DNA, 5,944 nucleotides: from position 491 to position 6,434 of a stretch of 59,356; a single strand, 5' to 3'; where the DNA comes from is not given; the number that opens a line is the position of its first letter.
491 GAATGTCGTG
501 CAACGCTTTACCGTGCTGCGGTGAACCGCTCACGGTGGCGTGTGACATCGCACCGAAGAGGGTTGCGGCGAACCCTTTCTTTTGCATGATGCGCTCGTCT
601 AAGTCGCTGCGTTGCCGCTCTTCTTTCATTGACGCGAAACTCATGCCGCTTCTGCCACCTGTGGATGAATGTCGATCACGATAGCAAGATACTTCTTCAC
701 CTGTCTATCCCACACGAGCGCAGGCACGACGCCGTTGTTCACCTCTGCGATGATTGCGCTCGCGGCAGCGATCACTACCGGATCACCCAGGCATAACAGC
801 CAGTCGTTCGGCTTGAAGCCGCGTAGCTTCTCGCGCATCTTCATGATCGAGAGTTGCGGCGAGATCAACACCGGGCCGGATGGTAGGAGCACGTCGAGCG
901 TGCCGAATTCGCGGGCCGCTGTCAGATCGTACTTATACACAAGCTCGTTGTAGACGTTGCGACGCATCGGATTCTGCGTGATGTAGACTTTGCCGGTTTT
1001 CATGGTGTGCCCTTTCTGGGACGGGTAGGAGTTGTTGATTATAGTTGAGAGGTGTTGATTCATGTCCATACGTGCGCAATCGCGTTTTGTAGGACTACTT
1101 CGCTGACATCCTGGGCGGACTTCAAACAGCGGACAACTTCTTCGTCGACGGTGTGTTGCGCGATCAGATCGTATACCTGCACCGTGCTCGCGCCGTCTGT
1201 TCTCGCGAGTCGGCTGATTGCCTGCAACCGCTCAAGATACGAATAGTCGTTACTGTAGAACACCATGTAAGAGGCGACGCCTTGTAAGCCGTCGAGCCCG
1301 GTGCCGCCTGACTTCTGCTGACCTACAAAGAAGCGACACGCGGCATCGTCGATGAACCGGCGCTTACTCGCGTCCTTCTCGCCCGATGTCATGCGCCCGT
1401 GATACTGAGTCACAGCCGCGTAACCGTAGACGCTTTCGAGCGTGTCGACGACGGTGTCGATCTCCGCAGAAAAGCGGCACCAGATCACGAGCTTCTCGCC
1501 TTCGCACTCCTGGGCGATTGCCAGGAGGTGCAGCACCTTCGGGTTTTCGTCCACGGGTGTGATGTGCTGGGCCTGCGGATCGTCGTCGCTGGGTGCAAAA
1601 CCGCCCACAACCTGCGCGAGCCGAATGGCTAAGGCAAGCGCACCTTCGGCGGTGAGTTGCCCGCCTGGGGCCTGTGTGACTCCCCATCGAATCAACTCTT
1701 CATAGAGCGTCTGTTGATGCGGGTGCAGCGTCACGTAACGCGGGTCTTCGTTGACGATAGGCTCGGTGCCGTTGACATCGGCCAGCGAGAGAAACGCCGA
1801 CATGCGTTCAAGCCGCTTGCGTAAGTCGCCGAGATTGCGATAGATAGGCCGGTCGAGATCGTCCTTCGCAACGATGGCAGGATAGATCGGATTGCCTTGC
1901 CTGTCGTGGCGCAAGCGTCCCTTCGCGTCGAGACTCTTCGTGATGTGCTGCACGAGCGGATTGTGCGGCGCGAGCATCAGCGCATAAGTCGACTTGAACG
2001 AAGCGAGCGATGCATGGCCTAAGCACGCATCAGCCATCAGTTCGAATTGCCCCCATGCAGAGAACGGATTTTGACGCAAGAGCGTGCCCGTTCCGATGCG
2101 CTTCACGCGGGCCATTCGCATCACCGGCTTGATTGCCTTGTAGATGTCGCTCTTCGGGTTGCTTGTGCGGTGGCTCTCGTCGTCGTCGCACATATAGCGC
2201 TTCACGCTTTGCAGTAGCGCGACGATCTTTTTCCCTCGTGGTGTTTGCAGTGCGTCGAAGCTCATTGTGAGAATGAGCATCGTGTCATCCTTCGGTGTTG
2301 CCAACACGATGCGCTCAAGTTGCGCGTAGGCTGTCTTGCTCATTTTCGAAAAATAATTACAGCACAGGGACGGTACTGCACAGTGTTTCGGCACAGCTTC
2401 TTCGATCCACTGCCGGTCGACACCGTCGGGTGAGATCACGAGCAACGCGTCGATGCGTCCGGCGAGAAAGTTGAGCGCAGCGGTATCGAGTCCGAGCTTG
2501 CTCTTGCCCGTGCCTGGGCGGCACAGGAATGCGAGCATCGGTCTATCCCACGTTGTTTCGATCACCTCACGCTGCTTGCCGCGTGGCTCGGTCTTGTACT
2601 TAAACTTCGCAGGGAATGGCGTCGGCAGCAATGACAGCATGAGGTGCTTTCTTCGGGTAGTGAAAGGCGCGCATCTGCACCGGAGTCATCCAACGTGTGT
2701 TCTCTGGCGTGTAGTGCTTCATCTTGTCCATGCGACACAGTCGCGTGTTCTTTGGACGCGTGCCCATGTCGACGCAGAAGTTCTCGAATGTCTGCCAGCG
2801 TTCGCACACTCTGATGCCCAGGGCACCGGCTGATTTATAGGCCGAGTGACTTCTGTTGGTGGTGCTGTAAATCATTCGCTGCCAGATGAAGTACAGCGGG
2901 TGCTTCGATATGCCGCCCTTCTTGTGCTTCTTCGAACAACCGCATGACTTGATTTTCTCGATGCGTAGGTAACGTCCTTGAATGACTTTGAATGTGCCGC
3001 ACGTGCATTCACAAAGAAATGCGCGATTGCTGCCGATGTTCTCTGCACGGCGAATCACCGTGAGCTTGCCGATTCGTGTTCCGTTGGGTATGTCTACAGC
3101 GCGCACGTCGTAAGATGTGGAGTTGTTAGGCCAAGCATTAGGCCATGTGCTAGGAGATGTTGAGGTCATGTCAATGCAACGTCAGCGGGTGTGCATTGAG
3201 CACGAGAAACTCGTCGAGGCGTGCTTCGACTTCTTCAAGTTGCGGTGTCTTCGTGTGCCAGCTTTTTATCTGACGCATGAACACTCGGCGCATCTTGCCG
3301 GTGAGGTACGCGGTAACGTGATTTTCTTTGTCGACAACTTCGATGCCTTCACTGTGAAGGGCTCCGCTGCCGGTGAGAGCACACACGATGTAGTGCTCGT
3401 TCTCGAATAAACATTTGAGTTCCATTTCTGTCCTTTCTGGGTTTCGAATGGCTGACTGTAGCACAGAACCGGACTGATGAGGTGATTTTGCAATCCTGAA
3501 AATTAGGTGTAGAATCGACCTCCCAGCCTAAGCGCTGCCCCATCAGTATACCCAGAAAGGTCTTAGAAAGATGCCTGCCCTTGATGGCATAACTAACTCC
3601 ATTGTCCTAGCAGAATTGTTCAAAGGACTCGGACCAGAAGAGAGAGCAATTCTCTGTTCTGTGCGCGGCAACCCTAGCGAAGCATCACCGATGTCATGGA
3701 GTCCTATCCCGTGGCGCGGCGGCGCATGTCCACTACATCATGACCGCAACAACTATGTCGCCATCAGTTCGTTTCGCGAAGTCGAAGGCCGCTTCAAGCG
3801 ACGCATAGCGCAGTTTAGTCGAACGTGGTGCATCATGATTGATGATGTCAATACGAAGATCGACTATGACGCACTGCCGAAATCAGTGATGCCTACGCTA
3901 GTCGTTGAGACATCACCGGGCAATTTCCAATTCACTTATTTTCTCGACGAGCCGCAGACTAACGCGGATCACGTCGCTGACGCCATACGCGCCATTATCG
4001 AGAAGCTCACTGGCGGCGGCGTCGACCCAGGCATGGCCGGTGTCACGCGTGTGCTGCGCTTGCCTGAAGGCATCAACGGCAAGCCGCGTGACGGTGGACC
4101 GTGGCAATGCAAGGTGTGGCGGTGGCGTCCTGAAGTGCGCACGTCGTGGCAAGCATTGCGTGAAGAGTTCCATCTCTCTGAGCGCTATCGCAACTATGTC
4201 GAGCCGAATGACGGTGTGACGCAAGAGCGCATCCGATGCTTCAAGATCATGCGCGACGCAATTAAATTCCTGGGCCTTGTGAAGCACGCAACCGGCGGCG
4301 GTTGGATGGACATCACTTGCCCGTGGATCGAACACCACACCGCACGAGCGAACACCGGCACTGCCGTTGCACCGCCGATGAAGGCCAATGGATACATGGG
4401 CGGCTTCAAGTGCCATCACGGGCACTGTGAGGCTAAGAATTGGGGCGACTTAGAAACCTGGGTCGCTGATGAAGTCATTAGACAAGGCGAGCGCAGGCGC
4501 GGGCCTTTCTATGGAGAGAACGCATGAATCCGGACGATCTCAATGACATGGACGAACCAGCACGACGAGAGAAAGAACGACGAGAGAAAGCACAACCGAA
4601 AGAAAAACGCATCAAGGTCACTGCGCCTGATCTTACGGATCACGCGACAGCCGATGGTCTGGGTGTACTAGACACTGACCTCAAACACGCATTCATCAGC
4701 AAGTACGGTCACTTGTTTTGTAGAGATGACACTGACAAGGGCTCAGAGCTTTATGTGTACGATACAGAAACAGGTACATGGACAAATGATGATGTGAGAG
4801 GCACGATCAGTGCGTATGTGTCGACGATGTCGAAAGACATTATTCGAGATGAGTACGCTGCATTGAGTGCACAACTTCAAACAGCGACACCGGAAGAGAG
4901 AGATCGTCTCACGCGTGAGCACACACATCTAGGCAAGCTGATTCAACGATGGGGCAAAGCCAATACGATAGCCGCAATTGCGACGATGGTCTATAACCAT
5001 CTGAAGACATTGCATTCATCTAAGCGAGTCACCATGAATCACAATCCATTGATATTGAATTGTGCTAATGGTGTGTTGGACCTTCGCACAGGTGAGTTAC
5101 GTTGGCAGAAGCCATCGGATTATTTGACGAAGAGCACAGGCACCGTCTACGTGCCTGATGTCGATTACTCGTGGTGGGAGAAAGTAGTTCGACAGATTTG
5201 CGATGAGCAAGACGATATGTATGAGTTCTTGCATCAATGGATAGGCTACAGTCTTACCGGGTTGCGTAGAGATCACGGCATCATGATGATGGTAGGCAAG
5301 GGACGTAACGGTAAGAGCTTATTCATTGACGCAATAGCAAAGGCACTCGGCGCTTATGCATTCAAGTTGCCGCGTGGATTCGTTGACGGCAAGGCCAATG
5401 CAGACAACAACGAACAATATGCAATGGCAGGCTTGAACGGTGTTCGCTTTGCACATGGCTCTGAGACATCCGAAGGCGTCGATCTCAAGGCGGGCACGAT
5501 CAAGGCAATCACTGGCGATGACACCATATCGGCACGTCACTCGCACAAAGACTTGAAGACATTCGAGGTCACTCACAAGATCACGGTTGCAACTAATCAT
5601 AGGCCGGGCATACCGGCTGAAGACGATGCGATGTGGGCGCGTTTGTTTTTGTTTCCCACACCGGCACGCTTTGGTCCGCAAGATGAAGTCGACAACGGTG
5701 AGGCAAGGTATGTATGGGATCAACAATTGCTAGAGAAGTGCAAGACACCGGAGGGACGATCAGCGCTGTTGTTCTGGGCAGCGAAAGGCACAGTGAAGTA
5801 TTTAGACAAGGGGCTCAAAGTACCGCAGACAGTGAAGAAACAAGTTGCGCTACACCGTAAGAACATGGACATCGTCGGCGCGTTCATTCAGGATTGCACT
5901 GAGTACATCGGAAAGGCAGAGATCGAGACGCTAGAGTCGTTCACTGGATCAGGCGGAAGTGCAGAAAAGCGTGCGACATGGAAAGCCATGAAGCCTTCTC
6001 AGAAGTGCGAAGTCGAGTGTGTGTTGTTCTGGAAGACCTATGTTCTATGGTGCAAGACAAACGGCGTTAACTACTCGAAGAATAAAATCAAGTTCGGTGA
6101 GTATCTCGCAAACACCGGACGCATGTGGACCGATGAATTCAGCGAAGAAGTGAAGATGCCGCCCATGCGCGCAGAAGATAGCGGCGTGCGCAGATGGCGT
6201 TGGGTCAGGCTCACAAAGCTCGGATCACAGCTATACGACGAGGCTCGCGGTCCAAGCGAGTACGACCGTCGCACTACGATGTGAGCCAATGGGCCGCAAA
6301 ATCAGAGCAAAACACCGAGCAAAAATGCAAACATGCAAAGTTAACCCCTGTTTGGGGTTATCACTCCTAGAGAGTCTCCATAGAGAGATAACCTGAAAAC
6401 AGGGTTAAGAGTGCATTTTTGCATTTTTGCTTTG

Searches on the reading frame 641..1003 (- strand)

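Call 64: search_protein_families(library=pfam, max_evalue=0.01, proteins=[window:641-1003:-])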
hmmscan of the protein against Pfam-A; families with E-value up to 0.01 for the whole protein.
window:641-1003:- (120 aa): 1 family
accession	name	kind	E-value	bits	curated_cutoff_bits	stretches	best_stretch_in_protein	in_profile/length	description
PF23992.1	Pam3_gp32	-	4e-26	91.5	27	1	5-111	2-107/108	Phage Pam3 gp32-like protein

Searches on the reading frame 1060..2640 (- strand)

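Call 9: search_protein_families(library=phrogs, proteins=[window:1060-2640:-])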
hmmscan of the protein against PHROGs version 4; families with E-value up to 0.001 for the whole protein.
window:1060-2640:- (526 aa): 4 families
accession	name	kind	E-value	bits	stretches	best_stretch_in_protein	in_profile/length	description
phrog_62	-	DNA, RNA and nucleotide metabolism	2.1e-64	218.8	1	12-517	690-1133/1881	DNA helicase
phrog_29996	-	unknown function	3.2e-05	23.1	0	298-517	948-1164/1189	-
phrog_11354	-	unknown function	0.00015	22.5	1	435-519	24-107/116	-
phrog_21391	-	DNA, RNA and nucleotide metabolism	0.00042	18.5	0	359-482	1343-1455/2021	DNA helicase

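Call 49: search_protein_families(library=pfam, max_evalue=0.001, proteins=[window:1060-2640:-])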
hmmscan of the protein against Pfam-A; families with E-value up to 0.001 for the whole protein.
window:1060-2640:- (526 aa): 1 family
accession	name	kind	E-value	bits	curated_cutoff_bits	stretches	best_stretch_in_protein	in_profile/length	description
PF00271.37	Helicase_C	-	4.9e-06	27.2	23.5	1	374-481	8-109/110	Helicase conserved C-terminal domain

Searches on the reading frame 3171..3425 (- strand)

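Call 64: search_protein_families(library=pfam, max_evalue=0.01, proteins=[window:3171-3425:-])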
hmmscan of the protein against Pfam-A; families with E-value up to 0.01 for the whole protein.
window:3171-3425:- (84 aa): 1 family
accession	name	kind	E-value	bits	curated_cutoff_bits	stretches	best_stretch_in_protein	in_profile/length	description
PF12091.13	DUF3567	-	4.5e-13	49.7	25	1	24-84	29-89/89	Protein of unknown function (DUF3567)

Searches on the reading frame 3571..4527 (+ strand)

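Call 9: search_protein_families(library=phrogs, proteins=[window:3571-4527:+])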
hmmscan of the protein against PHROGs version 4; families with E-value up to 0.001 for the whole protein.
window:3571-4527:+ (318 aa): 3 families
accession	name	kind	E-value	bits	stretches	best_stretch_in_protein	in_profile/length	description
phrog_4861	-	DNA, RNA and nucleotide metabolism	3e-21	77.1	1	40-176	48-195/358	DNA primase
phrog_3123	-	unknown function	3.2e-06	27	1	77-173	78-170/583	-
phrog_16950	-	DNA, RNA and nucleotide metabolism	0.00023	20.2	1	237-289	268-321/843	DNA primase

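Call 49: search_protein_families(library=pfam, max_evalue=0.001, proteins=[window:3571-4527:+])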
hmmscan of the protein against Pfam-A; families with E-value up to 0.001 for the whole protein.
window:3571-4527:+ (318 aa): 1 family
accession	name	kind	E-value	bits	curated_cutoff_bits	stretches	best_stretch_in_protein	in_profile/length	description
PF16793.10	RepB_primase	-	1.5e-08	35.2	24.3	1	81-180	59-159/186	RepB DNA-primase N-terminal domain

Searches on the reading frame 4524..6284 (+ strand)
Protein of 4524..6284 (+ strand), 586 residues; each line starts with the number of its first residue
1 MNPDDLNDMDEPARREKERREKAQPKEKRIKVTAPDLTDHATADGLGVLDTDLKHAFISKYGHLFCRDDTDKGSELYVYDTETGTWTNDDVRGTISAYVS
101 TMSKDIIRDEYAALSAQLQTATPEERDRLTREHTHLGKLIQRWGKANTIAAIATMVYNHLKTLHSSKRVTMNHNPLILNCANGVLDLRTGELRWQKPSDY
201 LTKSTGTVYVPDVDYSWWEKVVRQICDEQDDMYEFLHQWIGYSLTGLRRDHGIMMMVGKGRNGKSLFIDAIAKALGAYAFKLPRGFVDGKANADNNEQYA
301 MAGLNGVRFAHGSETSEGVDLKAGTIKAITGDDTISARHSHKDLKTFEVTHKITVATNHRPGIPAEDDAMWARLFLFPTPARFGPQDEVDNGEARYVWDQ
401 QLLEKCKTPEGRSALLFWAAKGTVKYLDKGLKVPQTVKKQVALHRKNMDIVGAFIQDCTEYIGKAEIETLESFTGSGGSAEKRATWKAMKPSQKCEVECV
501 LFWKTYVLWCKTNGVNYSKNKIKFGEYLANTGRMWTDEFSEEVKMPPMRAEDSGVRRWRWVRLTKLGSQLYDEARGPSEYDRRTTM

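Call 9: search_protein_families(library=phrogs, proteins=[window:4524-6284:+])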
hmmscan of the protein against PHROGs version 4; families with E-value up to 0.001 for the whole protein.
window:4524-6284:+ (586 aa): 9 families
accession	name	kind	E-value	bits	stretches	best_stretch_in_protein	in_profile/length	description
phrog_1156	-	DNA, RNA and nucleotide metabolism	2.9e-66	225.6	1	39-568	355-830/855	DNA primase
phrog_1829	-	DNA, RNA and nucleotide metabolism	3.5e-62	211.6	1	44-529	320-734/772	DNA primase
phrog_16950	-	DNA, RNA and nucleotide metabolism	1.4e-61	209.4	1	85-477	397-780/843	DNA primase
phrog_2478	-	DNA, RNA and nucleotide metabolism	3.7e-56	191.7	1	171-465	502-782/854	DNA polymerase/primase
phrog_6088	-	DNA, RNA and nucleotide metabolism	1.8e-55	189.7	1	44-469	328-711/772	DNA primase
phrog_1883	-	DNA, RNA and nucleotide metabolism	4e-43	148.8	1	113-461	356-690/756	DNA helicase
phrog_864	-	DNA, RNA and nucleotide metabolism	1.5e-40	140.6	1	139-532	254-600/1064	DNA primase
phrog_7601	-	unknown function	4.8e-22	79.7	1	235-532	4-254/289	-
phrog_16213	-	DNA, RNA and nucleotide metabolism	8e-08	32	1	174-384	313-523/732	DNA primase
